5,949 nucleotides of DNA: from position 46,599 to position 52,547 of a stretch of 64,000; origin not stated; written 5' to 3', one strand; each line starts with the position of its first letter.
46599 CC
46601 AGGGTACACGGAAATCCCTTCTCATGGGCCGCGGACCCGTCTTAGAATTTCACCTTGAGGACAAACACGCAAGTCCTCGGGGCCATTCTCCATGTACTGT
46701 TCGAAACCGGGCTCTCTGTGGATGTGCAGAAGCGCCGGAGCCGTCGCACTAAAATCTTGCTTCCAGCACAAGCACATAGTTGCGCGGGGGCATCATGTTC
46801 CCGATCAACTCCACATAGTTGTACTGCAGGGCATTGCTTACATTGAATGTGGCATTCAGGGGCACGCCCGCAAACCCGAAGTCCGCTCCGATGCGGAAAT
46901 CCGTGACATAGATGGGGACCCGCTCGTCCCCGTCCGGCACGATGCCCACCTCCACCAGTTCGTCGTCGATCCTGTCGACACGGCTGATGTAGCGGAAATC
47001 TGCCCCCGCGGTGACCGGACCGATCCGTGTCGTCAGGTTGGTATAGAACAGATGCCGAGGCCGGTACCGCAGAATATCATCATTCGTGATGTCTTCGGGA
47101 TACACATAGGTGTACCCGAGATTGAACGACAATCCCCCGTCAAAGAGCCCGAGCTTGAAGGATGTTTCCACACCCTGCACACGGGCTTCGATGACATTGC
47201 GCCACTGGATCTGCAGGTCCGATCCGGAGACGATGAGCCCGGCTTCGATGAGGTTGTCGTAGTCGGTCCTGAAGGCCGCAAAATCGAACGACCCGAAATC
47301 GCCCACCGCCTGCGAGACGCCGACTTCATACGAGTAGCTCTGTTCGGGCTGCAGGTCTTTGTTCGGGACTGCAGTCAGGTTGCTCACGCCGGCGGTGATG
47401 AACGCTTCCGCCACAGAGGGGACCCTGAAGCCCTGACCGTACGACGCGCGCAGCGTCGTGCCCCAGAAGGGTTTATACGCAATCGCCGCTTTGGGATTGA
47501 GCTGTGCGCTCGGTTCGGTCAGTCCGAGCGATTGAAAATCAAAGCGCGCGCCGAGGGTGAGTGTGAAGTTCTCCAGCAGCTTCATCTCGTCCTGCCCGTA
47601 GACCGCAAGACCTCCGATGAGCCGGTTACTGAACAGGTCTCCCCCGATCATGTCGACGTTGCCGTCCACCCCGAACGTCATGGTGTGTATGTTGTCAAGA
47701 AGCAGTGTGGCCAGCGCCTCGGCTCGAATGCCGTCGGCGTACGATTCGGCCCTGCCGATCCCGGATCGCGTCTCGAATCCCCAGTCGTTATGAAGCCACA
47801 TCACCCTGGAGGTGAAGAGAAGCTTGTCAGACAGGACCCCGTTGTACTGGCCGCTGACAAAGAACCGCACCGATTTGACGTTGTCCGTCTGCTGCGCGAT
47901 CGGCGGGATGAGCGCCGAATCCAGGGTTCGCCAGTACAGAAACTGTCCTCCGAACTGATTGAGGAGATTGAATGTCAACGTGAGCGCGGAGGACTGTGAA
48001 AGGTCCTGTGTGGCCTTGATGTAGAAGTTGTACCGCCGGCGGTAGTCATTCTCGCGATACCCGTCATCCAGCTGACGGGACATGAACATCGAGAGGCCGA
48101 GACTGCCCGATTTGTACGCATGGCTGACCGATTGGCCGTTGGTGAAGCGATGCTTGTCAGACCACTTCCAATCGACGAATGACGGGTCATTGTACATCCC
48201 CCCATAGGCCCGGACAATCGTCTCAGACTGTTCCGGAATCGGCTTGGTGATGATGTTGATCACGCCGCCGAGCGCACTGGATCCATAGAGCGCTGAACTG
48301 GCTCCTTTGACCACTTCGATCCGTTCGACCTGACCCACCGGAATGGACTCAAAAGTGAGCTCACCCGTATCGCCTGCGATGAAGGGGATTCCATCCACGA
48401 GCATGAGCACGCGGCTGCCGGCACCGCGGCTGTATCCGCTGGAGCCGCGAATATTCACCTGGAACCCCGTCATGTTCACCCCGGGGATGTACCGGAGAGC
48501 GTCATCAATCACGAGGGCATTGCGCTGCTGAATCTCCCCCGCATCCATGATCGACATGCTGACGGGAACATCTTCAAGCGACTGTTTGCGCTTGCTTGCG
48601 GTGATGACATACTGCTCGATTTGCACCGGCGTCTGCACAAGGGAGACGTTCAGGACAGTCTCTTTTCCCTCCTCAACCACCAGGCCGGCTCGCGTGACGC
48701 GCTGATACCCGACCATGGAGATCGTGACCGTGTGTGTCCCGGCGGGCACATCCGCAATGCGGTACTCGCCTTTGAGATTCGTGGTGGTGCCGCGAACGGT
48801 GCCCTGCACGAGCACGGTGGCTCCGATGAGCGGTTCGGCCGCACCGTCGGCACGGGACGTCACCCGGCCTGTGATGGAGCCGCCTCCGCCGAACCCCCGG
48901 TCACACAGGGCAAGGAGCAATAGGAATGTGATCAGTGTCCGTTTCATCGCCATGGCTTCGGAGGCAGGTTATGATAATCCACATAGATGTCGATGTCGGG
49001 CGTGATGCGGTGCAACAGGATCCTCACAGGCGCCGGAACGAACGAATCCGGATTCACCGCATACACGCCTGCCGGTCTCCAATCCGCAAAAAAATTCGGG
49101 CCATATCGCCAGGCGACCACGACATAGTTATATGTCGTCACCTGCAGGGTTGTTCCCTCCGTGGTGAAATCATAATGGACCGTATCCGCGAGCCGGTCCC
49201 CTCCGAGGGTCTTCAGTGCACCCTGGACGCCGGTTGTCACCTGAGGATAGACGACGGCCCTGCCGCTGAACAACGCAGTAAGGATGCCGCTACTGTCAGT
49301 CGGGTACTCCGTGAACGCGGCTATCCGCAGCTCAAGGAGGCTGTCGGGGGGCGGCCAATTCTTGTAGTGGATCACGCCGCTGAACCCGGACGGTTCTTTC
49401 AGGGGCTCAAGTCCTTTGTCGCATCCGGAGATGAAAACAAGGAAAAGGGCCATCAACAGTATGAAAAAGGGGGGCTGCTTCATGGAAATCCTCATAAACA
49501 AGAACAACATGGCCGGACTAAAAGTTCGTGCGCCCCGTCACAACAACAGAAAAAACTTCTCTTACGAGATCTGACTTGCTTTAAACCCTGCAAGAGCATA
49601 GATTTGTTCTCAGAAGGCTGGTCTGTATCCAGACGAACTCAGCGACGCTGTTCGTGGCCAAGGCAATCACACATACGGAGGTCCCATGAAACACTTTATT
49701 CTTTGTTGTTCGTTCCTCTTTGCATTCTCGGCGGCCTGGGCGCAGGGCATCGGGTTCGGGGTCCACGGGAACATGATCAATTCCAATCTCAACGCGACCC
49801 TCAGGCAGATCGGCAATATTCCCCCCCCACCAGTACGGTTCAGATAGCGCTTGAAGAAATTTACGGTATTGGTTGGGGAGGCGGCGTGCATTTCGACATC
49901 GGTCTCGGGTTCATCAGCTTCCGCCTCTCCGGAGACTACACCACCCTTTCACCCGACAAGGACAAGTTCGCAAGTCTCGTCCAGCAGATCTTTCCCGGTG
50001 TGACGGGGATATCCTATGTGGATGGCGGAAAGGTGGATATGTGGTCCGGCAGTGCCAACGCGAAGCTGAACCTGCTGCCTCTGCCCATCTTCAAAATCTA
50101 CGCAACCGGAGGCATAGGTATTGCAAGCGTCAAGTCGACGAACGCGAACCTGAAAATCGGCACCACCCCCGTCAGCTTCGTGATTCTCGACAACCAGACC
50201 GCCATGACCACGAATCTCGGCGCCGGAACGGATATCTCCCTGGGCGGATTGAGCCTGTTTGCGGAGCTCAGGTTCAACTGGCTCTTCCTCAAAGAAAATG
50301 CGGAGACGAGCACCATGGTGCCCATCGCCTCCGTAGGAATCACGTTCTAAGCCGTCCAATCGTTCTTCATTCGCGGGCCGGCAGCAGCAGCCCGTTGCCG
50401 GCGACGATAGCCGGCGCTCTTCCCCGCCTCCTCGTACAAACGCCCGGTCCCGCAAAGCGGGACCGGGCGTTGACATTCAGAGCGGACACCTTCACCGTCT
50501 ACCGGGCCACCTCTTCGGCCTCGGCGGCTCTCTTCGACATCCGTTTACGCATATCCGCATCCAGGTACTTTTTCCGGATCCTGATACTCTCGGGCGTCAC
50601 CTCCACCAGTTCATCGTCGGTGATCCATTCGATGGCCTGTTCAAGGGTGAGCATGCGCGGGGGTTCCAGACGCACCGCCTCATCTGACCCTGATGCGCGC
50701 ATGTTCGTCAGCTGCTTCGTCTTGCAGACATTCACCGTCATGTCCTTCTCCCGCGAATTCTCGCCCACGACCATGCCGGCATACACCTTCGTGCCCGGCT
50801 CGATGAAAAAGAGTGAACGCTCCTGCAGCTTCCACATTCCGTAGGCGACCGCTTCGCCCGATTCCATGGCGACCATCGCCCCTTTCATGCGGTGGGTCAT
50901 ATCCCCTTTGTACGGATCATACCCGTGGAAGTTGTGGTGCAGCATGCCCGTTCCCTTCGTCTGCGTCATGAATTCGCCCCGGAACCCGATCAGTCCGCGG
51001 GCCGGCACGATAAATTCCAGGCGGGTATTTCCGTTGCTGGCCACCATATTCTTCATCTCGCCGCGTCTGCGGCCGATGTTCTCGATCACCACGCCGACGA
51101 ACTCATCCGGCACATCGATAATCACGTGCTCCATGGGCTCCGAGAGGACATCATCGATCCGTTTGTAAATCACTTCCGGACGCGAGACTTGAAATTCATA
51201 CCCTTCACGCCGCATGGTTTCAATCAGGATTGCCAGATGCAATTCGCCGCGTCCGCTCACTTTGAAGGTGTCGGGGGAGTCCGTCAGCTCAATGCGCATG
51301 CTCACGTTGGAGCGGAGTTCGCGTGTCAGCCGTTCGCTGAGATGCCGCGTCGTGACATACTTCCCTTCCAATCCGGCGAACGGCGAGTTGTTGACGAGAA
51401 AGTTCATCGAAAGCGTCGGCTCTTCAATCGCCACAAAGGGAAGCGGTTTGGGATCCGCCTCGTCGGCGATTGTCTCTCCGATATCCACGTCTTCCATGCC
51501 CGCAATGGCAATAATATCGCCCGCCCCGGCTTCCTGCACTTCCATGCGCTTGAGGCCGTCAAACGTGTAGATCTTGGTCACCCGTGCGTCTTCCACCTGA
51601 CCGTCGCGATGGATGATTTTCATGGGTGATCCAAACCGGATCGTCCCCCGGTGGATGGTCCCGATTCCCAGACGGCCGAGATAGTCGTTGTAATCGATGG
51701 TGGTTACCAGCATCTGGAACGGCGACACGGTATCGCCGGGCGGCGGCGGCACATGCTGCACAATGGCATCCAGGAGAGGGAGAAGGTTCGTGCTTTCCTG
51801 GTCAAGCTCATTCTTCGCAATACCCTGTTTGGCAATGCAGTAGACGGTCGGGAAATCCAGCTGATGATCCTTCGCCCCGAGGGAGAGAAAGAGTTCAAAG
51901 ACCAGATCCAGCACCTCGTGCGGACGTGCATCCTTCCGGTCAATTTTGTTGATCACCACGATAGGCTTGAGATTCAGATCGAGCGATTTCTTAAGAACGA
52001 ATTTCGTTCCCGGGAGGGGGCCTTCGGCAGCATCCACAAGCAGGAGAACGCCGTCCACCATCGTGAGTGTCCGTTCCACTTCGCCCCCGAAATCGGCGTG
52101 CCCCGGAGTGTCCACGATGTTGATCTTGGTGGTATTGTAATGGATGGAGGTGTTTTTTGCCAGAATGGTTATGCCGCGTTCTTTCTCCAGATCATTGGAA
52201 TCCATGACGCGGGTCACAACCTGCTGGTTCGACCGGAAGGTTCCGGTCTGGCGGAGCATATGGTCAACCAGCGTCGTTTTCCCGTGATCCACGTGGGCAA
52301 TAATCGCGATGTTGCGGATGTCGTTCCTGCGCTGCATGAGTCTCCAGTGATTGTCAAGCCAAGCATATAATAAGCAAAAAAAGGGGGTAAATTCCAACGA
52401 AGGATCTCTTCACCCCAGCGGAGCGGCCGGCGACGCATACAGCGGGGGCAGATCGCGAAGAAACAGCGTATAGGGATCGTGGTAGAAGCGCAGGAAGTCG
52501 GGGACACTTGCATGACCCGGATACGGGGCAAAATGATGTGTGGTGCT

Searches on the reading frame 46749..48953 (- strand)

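Call 68: search_protein_families(library=pfam, proteins=[window:46749-48953:-], max_evalue=0.001)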
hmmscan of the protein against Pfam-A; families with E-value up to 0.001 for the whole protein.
window:46749-48953:- (734 aa): 5 families
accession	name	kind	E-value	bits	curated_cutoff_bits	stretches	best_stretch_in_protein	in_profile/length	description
PF00593.30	TonB_dep_Rec_b-barrel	-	1.3e-36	127.8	27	1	293-707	52-435/436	TonB dependent receptor-like, beta-barrel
PF07715.20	Plug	-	1.5e-24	87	23.9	1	126-231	2-107/107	TonB-dependent Receptor Plug Domain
PF13620.12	CarboxypepD_reg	-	6.3e-18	65.3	32.3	1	26-105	1-81/82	Carboxypeptidase regulatory-like domain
PF13715.12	CarbopepD_reg_2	-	6.6e-17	61.8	32.2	1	27-117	1-88/88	CarboxypepD_reg-like domain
PF25183.1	OMP_b-brl_4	-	0.00054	18.9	30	0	449-475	368-394/838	Outer membrane beta barrel domain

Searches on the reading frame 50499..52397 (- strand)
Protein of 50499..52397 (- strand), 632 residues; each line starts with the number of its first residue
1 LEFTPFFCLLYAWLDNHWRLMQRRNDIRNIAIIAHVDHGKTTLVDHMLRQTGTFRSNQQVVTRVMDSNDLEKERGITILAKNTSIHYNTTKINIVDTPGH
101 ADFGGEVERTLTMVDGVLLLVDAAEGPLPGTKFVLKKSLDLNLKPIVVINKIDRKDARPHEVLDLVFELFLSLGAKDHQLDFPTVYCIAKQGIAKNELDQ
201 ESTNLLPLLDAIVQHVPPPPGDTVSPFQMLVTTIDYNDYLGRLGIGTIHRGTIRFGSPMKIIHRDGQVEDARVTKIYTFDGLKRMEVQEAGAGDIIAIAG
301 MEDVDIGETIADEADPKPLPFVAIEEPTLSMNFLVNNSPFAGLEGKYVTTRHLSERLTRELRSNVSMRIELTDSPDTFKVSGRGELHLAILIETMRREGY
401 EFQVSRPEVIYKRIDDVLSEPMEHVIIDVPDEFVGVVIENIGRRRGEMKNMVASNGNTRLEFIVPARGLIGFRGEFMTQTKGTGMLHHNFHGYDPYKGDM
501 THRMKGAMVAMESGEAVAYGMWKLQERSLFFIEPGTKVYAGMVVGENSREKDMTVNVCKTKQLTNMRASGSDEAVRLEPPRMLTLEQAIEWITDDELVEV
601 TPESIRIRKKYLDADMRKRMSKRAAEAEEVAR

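Call 68: search_protein_families(library=pfam, proteins=[window:50499-52397:-], max_evalue=0.001)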
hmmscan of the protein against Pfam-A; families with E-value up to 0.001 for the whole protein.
window:50499-52397:- (632 aa): 7 families
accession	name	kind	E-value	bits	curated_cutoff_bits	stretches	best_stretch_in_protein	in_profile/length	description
PF00009.33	GTP_EFTU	-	1.4e-54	185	26.5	1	26-218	2-188/188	Elongation factor Tu GTP binding domain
PF21018.2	BipA_C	-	3.4e-49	165.7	23.8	1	505-613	1-109/110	TypA/BipA C-terminal domain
PF00679.30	EFG_C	-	2.3e-25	88.9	27.9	1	418-502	2-87/89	Elongation factor G C-terminus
PF22042.2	EF-G_D2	-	3.6e-10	40.3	27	1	226-311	1-82/84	Elongation factor G domain 2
PF03144.31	GTP_EFTU_D2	-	4.1e-10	40.4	30.3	1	241-311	1-73/73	Elongation factor Tu domain 2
PF01926.29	MMR_HSR1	-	3.6e-06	27.5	21.9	1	30-151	2-113/113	50S ribosome-binding GTPase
PF14492.12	EFG_III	-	0.00029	21.3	27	1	351-404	19-73/75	Elongation Factor G, domain III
